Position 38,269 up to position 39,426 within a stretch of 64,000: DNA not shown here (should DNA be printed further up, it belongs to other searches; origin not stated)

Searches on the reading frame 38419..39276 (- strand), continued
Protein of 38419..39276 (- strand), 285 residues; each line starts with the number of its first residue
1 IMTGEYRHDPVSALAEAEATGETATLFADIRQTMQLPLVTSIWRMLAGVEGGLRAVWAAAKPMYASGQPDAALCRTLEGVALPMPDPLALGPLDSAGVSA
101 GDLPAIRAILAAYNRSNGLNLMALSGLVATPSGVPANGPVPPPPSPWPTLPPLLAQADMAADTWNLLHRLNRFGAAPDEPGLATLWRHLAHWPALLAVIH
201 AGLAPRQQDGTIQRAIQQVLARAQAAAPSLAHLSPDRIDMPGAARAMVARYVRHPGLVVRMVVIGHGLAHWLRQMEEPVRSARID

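Call 49: find_encoding_contigs(protein=P0044, flank=4000, max_places=2)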
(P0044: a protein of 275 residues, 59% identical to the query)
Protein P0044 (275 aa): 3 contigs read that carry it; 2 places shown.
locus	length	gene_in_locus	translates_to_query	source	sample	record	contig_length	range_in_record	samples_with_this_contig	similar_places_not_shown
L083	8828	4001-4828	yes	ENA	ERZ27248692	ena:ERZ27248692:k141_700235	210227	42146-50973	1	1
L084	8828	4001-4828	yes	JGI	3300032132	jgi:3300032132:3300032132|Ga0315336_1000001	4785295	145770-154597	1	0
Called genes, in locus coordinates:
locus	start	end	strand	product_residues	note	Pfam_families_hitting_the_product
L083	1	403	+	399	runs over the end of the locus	-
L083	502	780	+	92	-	-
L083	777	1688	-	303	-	PF00135:COesterase (weak), PF20434:BD-FAE, PF07859:Abhydrolase_3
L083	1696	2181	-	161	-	PF07883:Cupin_2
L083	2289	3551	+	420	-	PF08238:Sel1, PF13365:Trypsin_2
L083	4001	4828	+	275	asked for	-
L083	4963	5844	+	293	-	PF00494:SQS_PSY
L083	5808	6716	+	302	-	PF00494:SQS_PSY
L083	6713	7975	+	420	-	PF00890:FAD_binding_2 (faint), PF01266:DAO (weak), PF01593:Amino_oxidase, PF07992:Pyr_redox_2 (weak), PF12831:FAD_oxidored (weak), PF13450:NAD_binding_8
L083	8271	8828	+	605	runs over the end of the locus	PF13292:DXP_synthase_N, PF00676:E1_dh (faint), PF02779:Transket_pyr, PF02780:Transketolase_C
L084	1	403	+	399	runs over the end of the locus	-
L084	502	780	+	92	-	-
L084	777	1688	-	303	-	PF00135:COesterase (weak), PF20434:BD-FAE, PF07859:Abhydrolase_3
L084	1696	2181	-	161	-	PF07883:Cupin_2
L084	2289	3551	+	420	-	PF08238:Sel1, PF13365:Trypsin_2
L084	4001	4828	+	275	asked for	-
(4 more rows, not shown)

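Call 52: list_cluster_members(proteins=[P0001])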
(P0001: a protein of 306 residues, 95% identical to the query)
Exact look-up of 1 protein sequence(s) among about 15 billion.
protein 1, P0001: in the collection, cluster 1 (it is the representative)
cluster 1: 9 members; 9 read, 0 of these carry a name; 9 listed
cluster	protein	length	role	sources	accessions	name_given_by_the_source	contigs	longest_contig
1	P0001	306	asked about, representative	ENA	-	-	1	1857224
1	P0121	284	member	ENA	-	-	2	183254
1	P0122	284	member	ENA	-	-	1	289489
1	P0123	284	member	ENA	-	-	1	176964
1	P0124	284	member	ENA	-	-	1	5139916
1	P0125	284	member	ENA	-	-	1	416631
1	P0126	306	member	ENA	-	-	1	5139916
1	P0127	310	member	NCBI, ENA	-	-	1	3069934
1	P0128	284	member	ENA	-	-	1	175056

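Call 54: find_encoding_contigs(protein=P0124, flank=6000, max_places=3)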
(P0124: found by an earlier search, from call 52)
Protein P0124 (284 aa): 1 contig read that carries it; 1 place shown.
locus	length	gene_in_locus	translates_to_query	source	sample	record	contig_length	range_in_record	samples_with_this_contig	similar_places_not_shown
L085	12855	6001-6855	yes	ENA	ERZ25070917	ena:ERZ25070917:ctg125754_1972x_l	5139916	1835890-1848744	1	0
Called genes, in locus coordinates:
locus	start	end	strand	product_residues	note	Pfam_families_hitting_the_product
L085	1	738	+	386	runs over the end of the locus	PF00890:FAD_binding_2 (faint), PF01266:DAO, PF03486:HI0933_like (faint)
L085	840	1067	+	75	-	PF02597:ThiS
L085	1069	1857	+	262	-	PF05690:ThiG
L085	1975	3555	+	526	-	PF00884:Sulfatase, PF01663:Phosphodiest, PF16347:SGSH_C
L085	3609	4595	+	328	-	PF02581:TMP-TENI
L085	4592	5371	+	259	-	PF08543:Phos_pyr_kin, PF02110:HK (weak), PF00294:PfkB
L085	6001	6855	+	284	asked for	-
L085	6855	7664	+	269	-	PF00702:Hydrolase, PF13419:HAD_2, PF13242:Hydrolase_like (weak)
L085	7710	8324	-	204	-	-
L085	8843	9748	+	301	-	PF00126:HTH_1, PF03466:LysR_substrate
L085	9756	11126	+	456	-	PF00083:Sugar_tr, PF07690:MFS_1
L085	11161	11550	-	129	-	PF03852:Vsr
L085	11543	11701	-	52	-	PF09519:RE_HindVP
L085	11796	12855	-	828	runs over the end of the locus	PF01582:TIR, PF13676:TIR_2, PF20720:nSTAND3 (weak), PF13173:AAA_14 (faint)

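Call 55: find_encoding_contigs(protein=P0126, flank=6000, max_places=3)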
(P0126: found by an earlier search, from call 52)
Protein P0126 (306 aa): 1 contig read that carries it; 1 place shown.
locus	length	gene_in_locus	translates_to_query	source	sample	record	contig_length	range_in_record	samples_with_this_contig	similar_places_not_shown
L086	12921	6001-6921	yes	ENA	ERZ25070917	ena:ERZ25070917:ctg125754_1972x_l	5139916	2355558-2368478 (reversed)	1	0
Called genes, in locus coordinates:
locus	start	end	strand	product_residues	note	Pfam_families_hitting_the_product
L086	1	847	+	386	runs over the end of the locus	PF00890:FAD_binding_2 (faint), PF01266:DAO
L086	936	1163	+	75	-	PF02597:ThiS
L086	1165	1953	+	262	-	PF05690:ThiG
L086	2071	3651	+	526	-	PF00884:Sulfatase, PF01663:Phosphodiest, PF16347:SGSH_C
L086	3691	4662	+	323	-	PF02581:TMP-TENI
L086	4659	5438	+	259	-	PF08543:Phos_pyr_kin, PF02110:HK (weak), PF00294:PfkB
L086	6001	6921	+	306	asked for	-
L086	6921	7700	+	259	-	PF00702:Hydrolase, PF13419:HAD_2, PF13242:Hydrolase_like (weak)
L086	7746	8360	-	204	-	-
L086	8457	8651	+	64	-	-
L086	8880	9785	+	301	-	PF00126:HTH_1, PF03466:LysR_substrate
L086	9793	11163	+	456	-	PF00083:Sugar_tr, PF07690:MFS_1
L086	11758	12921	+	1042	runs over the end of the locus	PF09565:RE_NgoFVII (faint), PF13091:PLDc_2, PF00270:DEAD (weak), PF04851:ResIII, PF18766:SWI2_SNF2 (weak), PF00271:Helicase_C, PF11907:DUF3427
